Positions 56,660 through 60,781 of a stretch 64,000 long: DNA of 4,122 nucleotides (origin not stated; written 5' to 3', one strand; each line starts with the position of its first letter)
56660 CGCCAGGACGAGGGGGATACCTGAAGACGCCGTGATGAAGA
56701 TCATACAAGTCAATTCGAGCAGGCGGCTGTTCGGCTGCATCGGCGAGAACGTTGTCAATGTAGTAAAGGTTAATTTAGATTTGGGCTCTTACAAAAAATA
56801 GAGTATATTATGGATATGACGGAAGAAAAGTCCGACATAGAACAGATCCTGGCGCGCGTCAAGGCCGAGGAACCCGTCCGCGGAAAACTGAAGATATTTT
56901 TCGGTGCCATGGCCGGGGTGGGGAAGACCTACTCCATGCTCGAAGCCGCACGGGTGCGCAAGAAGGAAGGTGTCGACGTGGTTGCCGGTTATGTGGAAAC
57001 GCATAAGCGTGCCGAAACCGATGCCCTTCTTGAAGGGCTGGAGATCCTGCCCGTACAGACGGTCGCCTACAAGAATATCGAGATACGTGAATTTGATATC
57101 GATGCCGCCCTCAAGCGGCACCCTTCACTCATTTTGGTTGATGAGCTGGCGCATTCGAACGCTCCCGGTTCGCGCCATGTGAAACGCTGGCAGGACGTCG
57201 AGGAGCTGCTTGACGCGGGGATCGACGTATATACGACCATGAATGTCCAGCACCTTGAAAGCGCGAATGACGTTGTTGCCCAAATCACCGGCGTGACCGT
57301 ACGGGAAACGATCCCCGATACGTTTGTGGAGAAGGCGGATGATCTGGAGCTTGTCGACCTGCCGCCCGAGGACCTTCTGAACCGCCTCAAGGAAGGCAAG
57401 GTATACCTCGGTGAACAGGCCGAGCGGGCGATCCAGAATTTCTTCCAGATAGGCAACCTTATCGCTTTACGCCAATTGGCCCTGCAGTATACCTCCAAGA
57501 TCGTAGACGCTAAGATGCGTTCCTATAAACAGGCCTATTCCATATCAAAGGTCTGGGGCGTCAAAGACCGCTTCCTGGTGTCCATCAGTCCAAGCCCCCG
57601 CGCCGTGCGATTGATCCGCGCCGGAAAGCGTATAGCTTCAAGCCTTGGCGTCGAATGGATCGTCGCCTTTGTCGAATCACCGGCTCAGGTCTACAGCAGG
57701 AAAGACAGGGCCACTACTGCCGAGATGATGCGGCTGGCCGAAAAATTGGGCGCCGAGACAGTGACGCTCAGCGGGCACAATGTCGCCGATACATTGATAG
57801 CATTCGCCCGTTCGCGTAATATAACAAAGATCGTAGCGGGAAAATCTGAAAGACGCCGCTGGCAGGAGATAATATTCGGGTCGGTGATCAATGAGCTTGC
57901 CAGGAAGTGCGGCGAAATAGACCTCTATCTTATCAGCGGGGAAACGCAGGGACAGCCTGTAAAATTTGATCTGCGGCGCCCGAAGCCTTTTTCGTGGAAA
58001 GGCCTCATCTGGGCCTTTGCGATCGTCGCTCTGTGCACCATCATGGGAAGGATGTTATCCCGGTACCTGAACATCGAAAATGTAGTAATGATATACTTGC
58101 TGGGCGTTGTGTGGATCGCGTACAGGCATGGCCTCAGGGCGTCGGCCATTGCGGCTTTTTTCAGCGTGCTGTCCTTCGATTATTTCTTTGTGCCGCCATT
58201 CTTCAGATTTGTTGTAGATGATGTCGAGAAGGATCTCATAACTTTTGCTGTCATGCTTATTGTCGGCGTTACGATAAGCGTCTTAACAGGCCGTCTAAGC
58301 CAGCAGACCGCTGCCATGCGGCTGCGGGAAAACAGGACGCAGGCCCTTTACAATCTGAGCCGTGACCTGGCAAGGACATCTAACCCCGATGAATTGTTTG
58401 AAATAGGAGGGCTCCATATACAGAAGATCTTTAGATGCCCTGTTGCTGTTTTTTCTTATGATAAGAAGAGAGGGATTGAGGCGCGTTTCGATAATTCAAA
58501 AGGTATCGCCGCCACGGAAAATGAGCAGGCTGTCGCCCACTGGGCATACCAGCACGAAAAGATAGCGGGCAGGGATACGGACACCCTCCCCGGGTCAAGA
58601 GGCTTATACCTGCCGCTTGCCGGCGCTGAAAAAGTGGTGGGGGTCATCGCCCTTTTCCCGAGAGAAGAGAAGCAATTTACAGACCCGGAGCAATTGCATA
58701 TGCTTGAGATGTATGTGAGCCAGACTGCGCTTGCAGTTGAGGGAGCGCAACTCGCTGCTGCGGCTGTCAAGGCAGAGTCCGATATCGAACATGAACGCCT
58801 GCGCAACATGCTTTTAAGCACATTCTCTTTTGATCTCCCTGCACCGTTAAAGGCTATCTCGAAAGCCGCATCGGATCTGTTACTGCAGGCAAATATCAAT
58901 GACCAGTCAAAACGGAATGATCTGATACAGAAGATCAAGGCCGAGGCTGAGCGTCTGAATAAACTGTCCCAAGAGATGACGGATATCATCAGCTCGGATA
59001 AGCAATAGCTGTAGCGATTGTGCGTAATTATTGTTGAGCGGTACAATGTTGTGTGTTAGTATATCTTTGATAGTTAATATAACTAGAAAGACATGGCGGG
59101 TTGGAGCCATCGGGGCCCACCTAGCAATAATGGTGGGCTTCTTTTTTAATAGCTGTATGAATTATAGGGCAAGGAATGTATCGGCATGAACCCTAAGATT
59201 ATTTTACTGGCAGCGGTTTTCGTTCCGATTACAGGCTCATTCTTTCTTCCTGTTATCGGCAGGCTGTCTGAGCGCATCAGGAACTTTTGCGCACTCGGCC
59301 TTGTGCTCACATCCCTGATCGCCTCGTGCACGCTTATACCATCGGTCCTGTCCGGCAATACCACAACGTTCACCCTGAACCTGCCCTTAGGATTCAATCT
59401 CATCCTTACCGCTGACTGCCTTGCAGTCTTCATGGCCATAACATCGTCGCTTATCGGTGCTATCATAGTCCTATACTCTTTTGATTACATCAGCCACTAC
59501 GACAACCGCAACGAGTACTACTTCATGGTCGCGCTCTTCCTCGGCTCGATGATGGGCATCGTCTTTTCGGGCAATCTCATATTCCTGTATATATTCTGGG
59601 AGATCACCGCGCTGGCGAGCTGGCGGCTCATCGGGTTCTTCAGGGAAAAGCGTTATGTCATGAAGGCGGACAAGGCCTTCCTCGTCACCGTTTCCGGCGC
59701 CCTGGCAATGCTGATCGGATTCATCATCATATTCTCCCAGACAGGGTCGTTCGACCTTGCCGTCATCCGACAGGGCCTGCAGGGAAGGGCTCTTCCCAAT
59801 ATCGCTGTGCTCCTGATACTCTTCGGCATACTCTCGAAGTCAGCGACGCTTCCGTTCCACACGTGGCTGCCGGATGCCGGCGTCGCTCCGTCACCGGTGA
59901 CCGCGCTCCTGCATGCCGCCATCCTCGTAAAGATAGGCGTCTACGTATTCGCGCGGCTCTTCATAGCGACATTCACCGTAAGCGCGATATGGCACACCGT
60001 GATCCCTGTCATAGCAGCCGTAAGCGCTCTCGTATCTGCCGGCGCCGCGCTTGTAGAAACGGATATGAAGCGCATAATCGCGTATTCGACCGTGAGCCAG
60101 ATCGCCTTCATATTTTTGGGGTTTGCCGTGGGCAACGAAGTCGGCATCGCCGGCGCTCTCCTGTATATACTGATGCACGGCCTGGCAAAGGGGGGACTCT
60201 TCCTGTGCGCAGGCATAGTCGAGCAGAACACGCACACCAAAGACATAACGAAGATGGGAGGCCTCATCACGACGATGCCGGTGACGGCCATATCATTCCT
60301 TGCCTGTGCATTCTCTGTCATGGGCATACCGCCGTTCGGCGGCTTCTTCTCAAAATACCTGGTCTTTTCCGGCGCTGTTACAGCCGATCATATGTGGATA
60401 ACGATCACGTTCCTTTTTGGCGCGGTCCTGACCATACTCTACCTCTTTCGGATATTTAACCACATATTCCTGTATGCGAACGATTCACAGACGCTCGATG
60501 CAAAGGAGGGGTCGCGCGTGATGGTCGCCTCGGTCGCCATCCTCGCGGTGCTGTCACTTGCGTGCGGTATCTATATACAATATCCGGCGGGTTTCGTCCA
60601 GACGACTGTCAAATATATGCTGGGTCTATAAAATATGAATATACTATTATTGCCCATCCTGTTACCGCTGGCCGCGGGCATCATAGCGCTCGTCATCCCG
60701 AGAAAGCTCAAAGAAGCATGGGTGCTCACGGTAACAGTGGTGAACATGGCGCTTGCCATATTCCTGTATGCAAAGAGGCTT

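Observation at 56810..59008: KdpD sensor without a kinase: H-box His replaced by Phe, catalytic ATPase domain absent, and no kdpE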

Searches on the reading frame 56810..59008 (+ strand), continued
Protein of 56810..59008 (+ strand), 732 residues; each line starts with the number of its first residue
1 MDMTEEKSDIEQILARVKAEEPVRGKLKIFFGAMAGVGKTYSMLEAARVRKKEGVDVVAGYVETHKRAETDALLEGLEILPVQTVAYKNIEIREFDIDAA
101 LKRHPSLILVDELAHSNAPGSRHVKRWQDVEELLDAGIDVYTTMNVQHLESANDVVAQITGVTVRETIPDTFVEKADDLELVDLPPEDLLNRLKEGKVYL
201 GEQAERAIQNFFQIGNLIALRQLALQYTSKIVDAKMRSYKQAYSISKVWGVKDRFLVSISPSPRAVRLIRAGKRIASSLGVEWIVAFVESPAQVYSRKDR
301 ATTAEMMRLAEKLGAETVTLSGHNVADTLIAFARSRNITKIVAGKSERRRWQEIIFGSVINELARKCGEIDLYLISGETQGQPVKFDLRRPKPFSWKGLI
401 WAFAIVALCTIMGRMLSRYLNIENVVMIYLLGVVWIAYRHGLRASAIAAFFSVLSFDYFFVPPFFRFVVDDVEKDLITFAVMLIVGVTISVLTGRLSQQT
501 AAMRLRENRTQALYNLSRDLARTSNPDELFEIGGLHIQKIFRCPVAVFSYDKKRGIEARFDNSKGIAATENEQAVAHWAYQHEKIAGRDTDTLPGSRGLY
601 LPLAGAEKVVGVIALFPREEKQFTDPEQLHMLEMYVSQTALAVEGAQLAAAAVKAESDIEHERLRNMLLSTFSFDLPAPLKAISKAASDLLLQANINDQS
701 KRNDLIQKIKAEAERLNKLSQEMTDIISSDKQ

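Call 47: find_related_loci(query=window:56810-59005:+, collection=genome_contigs, flank=10000)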
Query window:56810-59005:+ (732 aa) in genome_contigs; peptide patterns used: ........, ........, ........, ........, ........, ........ (x = any residue, [..] = any of these).
600 stretches matched a pattern (row limit reached: there are more); 581 encode a relative of the query (tblastn E <= 1e-3); the best 80 are kept; 80 distinct loci.
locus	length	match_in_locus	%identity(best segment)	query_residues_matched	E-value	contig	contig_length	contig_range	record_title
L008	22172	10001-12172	63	6-731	0e+0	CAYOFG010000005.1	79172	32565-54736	MAG TPA_asm: uncultured Clostridia bacterium isolate binchicken_co376_202 genome assembly, contig: NODE_210_length_79172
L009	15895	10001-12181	56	1-729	0e+0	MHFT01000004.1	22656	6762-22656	MAG: Omnitrophica bacterium RIFCSPLOWO2_12_FULL_50_11 rifcsplowo2_12_scaffold_10274, whole genome shotgun sequence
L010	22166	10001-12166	63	5-729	0e+0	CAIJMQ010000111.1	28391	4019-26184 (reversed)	uncultured bacterium isolate D14_bin-0225 genome assembly, contig: bin-0225:111/121, whole genome shotgun sequence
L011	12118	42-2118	68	6-732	0e+0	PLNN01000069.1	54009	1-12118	MAG: Candidatus Omnitrophota bacterium isolate fen_1320 73.20120800_E1X.39_contig_25410, whole genome shotgun sequence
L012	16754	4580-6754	49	3-726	0e+0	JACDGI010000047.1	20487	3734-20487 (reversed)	MAG: Anaerolineae bacterium isolate MGR_bin408 SD2908_NODE_1014_length_20487_cov_0.959136, whole genome shotgun sequence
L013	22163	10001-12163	47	7-727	0e+0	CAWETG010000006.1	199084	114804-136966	MAG: uncultured Gemmatimonadales bacterium isolate MFD01476.bin.1.191 genome assembly, contig: contig_17918, whole genom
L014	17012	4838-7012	49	3-726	0e+0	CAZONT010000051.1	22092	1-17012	MAG TPA_asm: uncultured Planctomycetaceae bacterium isolate SRP292972_co2_73 genome assembly, contig: NODE_2182_length_2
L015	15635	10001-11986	51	3-660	0e+0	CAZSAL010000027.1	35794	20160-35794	MAG TPA_asm: uncultured Elusimicrobia sp. isolate binchicken_co3_511 genome assembly, contig: NODE_3506_length_35794_cov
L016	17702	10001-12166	47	3-718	0e+0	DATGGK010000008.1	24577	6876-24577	MAG TPA_asm: Planctomycetota bacterium isolate SMAG_U9752 k141_972705, whole genome shotgun sequence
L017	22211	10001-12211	46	3-726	0e+0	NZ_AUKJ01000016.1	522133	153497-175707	Methylococcus capsulatus str. Texas = ATCC 19069 H156DRAFT_scaffold00002.2_C, whole genome shotgun sequence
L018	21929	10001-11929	50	6-649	0e+0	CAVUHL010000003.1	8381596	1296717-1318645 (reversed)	MAG: uncultured Holophagales bacterium isolate MFD01916.bin.1.17 genome assembly, contig: contig_1998, whole genome shot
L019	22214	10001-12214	46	3-732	0e+0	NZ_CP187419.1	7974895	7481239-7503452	Anatilimnocola sp. NA78 chromosome, complete genome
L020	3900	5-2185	47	3-726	0e+0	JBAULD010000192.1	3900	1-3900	MAG: Polyangiaceae bacterium isolate MFD04780_ilm_asm_bin14 k127_169319, whole genome shotgun sequence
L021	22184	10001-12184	46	5-726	0e+0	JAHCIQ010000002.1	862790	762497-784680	MAG: Cyanobacteria bacterium TGS_CYA1 CYA1_2, whole genome shotgun sequence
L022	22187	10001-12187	45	3-726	0e+0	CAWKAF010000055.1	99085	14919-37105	MAG: uncultured delta proteobacterium isolate MFD03399.bin.2.8 genome assembly, contig: contig_39689, whole genome shotg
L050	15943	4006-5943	44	3-649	1e-176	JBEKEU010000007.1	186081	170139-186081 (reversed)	MAG: Sedimentisphaerales bacterium isolate SPRUCE 213 SPRUCE_213_7, whole genome shotgun sequence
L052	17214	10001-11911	47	16-654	2e-175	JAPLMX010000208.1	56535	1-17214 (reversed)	MAG: Phycisphaerae bacterium isolate LacPavin_0920_SED4_MAG_61_20 LacPavin_0920_SED4_scaffold_3131956, whole genome shot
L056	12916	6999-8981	45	3-659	3e-174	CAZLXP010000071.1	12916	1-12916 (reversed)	MAG TPA_asm: uncultured bacterium isolate binchicken_co103_96 genome assembly, contig: NODE_5155_length_12916_cov_7.5674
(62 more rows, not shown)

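Call 51: search_protein_families(library=pfam, proteins=[L011:2221-3438:+, L011:3507-4391:+, L011:4400-5419:+, P0169, P0123, L050:4006-5985:+, L052:9944-12019:+, L056:6999-8987:+, L015:9998-12460:+], max_evalue=0.001)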
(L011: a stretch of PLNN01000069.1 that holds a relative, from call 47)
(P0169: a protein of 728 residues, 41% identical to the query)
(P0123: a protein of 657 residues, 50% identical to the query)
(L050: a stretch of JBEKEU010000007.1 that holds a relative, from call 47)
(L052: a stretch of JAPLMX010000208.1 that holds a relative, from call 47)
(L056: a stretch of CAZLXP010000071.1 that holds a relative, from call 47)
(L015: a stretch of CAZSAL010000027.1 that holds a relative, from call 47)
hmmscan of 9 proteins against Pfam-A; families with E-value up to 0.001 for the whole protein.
L011:2221-3438:+ (405 aa): 4 families
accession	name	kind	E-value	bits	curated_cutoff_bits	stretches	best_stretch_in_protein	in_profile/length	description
PF02518.31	HATPase_c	-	1.5e-27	96.7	26.4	1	285-393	2-109/111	Histidine kinase-, DNA gyrase B-, and HSP90-like ATPase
PF00512.31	HisKA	-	4.6e-16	59.1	26.9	1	171-238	2-66/66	His Kinase A (phospho-acceptor) domain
PF08447.18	PAS_3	-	9e-13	48.8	25.6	1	62-145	6-89/89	PAS fold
PF13426.13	PAS_9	-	5.1e-06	27.2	27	1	62-150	18-103/103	PAS domain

L011:3507-4391:+ (294 aa): 1 family
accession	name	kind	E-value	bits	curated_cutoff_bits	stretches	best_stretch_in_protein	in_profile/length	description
PF09924.15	LPG_synthase_C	-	2.6e-47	161.8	27.5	1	31-290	8-297/298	Phosphatidylglycerol lysyltransferase, C-terminal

L011:4400-5419:+ (339 aa): 1 family
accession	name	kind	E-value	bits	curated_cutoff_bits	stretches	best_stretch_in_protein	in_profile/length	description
PF00224.27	PK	-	2.6e-116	388.7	30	1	3-324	2-328/328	Pyruvate kinase, barrel domain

P0169 (728 aa): 5 families
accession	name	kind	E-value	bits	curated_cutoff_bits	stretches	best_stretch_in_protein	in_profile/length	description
PF02702.23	KdpD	-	4.9e-92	307.6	26.1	1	24-233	2-210/210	Osmosensitive K+ channel His kinase sensor domain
PF13493.11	DUF4118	-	4.5e-22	78.3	28.4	1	402-508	1-107/107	Domain of unknown function (DUF4118)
PF13492.12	GAF_3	-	4.5e-07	30.8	27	1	531-642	5-126/129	GAF domain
PF00582.32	Usp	-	0.00021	22.3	24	0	254-369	4-134/141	Universal stress protein family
PF00512.31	HisKA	-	0.00087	19.7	26.9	1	665-723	2-58/66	His Kinase A (phospho-acceptor) domain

P0123 (657 aa): 7 families
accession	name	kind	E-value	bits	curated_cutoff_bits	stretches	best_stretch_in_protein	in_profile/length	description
PF02702.23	KdpD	-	3.3e-96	321.2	26.1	1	24-232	2-210/210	Osmosensitive K+ channel His kinase sensor domain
PF13493.11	DUF4118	-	3.9e-31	107.4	28.4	1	400-505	1-106/107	Domain of unknown function (DUF4118)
PF13492.12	GAF_3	-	4e-12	47.1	27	1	527-645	3-129/129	GAF domain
PF13185.12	GAF_2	-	6.6e-07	30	28.6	1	524-644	2-136/136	GAF domain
PF00582.32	Usp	-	5.4e-06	27.4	24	1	253-367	3-132/141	Universal stress protein family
PF13401.12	AAA_22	-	6.1e-05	23.8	27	0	33-130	12-110/130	AAA domain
PF01590.32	GAF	-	0.00017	22.6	22.4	0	526-643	2-133/133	GAF domain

L050:4006-5985:+ (659 aa): 5 families
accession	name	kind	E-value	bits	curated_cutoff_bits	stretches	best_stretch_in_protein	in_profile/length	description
PF02702.23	KdpD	-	2.2e-92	308.7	26.1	1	25-231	3-209/210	Osmosensitive K+ channel His kinase sensor domain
PF13493.11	DUF4118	-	3.8e-31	107.5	28.4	1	396-503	1-107/107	Domain of unknown function (DUF4118)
PF13492.12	GAF_3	-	1.1e-11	45.7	27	1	541-642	20-129/129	GAF domain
PF00582.32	Usp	-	6.6e-10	40.1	24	1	249-371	3-141/141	Universal stress protein family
PF13185.12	GAF_2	-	0.00022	21.9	28.6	1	573-641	57-136/136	GAF domain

L052:9944-12019:+ (691 aa): 5 families
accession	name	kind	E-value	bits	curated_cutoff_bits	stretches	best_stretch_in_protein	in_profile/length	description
PF02702.23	KdpD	-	1.2e-92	309.5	26.1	1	27-235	2-210/210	Osmosensitive K+ channel His kinase sensor domain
PF13493.11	DUF4118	-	1.4e-31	108.9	28.4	1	403-508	3-107/107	Domain of unknown function (DUF4118)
PF13492.12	GAF_3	-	8.9e-14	52.4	27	1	529-647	3-129/129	GAF domain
PF00582.32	Usp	-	1.9e-08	35.4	24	1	257-379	3-141/141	Universal stress protein family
PF13185.12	GAF_2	-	0.00048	20.8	28.6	0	589-646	80-136/136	GAF domain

L056:6999-8987:+ (662 aa): 3 families
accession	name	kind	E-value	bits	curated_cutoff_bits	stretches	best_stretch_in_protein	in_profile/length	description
PF02702.23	KdpD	-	7.1e-97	323.4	26.1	1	24-232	2-210/210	Osmosensitive K+ channel His kinase sensor domain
PF13493.11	DUF4118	-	1.3e-31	109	28.4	1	401-507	1-107/107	Domain of unknown function (DUF4118)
PF13492.12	GAF_3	-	1.1e-08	36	27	1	550-647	34-129/129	GAF domain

L015:9998-12460:+ (820 aa): 5 families
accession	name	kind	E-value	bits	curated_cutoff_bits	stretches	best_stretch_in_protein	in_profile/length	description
PF02702.23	KdpD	-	4.4e-96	320.8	26.1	1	24-233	1-210/210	Osmosensitive K+ channel His kinase sensor domain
PF13493.11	DUF4118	-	1.8e-33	114.9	28.4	1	402-507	2-107/107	Domain of unknown function (DUF4118)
PF00359.27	PTS_EIIA_2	-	1.1e-16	61.6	27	1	686-810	7-143/144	Phosphoenolpyruvate-dependent sugar phosphotransferase system, EIIA 2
PF13492.12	GAF_3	-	1.2e-11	45.5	27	1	526-647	1-128/129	GAF domain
PF00582.32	Usp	-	8.4e-08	33.3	24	1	255-369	4-133/141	Universal stress protein family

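Call 60: predict_structure(alignment_id=A3)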
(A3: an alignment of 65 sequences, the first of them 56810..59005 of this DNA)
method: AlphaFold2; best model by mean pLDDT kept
length: 732 residues; sequences in the alignment: 65
mean_pLDDT: 72.4   pTM: 0.37
mean pLDDT of the five models: 72.4, 71.1, 68.2, 68.0, 66.0
residues with pLDDT >= 90: 62; 70-90: 444; 50-70: 110; < 50: 116
segments of 3 or more residues with pLDDT < 50: 1-7, 149-171, 184-240, 347-349, 377-390
pLDDT, mean of each block of 10 residues (from residue 1): 46 52 72 60 84 87 74 83 76 83 90 68 74 87 65 37 32 58 46 39 37 38 37 41 53 83 80 78 89 77 89 90 85 86 65 56 75 57 37 70 85 82 81 82 80 79 56 65 78 76 72 81 84 90 88 77 82 89 85 80 86 85 77 89 84 73 73 74 89 83 90 87 73 42
secondary structure, 60 per line:
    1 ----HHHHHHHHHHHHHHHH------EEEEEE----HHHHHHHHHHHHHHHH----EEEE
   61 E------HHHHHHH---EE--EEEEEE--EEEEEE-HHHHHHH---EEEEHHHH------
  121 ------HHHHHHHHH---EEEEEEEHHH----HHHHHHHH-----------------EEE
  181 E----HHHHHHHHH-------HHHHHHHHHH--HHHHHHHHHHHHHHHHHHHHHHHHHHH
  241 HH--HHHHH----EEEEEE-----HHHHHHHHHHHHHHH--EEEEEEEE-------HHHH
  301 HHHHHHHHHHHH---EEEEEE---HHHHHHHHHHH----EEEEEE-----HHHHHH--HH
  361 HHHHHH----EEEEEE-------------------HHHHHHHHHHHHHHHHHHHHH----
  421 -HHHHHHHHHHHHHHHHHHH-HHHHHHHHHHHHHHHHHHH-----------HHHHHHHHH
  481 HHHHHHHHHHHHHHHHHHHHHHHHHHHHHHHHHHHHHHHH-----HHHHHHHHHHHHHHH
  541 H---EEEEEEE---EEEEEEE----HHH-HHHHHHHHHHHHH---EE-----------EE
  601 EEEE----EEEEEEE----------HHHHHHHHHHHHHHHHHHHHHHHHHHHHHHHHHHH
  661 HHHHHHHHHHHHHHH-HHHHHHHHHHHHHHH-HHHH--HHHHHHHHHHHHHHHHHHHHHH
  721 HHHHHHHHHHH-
elements in order (helices of 4 or more, strands of 3 or more residues): H5-20 E27-32 H37-52 E57-61 H68-74 E82-87 E90-95 H97-103 E107-110 H111-114 H127-135 E139-145 H153-160 E178-181 H186-194 H202-211 H214-242 H245-249 E254-259 H265-279 E282-289 H297-312 E316-321 H325-335 E340-345 H351-356 H359-366 E371-376 H396-416 H422-440 H442-460 H472-520 H526-541 E545-551 E555-561 H570-582 E599-604 E609-615 H626-675 H677-691 H693-696 H699-731
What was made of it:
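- Checked: It keeps both DHp-like helices (AF2 helices 626-675/677-691 and 699-731, call 60) and ends at the DHp/CA boundary.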

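Call 70: list_cluster_members(proteins=[P0121, P0122, P0123, P0230, P0169, P0076, P0002, P0007])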
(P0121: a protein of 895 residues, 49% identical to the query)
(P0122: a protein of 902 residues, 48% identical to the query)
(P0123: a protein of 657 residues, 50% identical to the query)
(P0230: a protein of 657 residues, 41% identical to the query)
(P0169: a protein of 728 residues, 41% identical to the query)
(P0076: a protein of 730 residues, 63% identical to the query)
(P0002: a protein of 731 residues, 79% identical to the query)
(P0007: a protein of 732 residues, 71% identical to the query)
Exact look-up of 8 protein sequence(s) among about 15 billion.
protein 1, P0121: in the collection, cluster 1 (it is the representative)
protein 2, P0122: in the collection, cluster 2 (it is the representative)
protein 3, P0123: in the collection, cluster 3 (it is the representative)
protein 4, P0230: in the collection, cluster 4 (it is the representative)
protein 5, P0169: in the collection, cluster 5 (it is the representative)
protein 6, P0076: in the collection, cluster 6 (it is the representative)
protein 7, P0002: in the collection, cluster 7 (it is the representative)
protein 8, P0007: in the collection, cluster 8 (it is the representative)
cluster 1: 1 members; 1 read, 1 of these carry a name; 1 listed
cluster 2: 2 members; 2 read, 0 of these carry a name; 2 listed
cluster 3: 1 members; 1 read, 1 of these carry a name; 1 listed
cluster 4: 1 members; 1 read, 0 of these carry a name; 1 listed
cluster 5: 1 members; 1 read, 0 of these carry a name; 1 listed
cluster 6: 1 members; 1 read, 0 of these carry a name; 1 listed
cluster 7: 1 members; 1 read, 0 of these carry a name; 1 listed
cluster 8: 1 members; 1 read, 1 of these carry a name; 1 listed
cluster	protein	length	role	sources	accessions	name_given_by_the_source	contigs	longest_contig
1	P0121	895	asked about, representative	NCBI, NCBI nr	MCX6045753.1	MAG: sensor histidine kinase KdpD [Chloroflexi bacterium] | sensor histidine kinase KdpD [Chloroflexota bacterium]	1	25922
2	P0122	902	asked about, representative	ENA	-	-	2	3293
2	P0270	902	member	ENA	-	-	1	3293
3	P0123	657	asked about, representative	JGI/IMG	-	two-component system sensor histidine kinase KdpD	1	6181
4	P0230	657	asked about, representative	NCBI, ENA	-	-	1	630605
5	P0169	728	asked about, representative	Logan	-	-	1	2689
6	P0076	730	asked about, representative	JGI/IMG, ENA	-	-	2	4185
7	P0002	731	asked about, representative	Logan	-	-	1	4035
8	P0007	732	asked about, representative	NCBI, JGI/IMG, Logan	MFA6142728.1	MAG: sensor histidine kinase KdpD [Candidatus Omnitrophota bacterium] | two-component system sensor histidine kinase KdpD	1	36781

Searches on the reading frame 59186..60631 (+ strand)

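Call 5: search_protein_families(library=pfam, proteins=[window:59186-60631:+], max_evalue=0.01)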
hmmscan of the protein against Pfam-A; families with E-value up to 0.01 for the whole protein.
window:59186-60631:+ (481 aa): 2 families
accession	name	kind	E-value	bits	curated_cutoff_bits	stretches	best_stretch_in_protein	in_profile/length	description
PF00361.26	Proton_antipo_M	-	9.7e-74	248.6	21.5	1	128-416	1-294/294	NADH:quinone oxidoreductase/Mrp antiporter, TM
PF00662.26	Proton_antipo_N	-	0.00082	19.7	24.5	1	70-112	9-51/51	NADH-Ubiquinone oxidoreductase (complex I), chain 5 N-terminus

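Call 6: search_protein_families(library=ncbifam, proteins=[window:59186-60631:+], max_evalue=0.01)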
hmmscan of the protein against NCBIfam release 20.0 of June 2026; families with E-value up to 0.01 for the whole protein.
window:59186-60631:+ (481 aa): 74 families (the best 25 are shown)
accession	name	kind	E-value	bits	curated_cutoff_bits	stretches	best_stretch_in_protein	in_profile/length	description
NF009287.0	PRK12647.1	equivalog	4.9e-96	323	937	1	7-470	3-473/773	putative monovalent cation/H+ antiporter subunit A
NF009288.0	PRK12648.1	equivalog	2e-90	304.2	1104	1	6-469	2-476/954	monovalent cation/H+ antiporter subunit A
NF005141.0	PRK06590.1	equivalog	4.8e-90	303.2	556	1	7-467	5-471/615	NADH-quinone oxidoreductase subunit L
NF005097.0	PRK06525.1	equivalog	5.9e-89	299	430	1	7-460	5-471/480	hydrogenase 4 subunit D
TIGR01974.1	NDH_I_L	subfamily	5.1e-86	290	407.5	1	7-466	3-481/630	NADH-quinone oxidoreductase subunit L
TIGR00940.1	2a6301s01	subfamily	9.9e-86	288.7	920.45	1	9-464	3-489/793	monovalent cation:proton antiporter subunit A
NF009285.0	PRK12645.1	equivalog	1.2e-82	278.4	1028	1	6-463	3-492/804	Na+/H+ antiporter subunit A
NF009289.0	PRK12649.1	equivalog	2e-82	277.8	1117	1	2-469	2-490/789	putative monovalent cation/H+ antiporter subunit A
NF009284.0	PRK12644.1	equivalog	5.1e-81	273.1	962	1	32-467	25-474/975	Na+/H+ antiporter subunit A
NF009290.0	PRK12650.1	equivalog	5e-72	243.2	980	1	69-476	72-484/966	DUF4040 family protein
TIGR01972.1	NDH_I_M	subfamily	6.5e-71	239.5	263.8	1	10-478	4-482/486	NADH-quinone oxidoreductase subunit M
NF006236.0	PRK08375.1-1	equivalog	1.2e-70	238.8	663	1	5-474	7-491/493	putative monovalent cation/H+ antiporter subunit D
NF006419.0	PRK08668.1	equivalog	1.3e-70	238.9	617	1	9-465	6-468/613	NADH dehydrogenase subunit M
NF006240.0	PRK08376.1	subfamily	1.7e-68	231.8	662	1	10-464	10-492/521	putative monovalent cation/H+ antiporter subunit D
NF005818.0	PRK07691.1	equivalog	7.7e-68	229.6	586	1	6-477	5-482/496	Na+/H+ antiporter subunit D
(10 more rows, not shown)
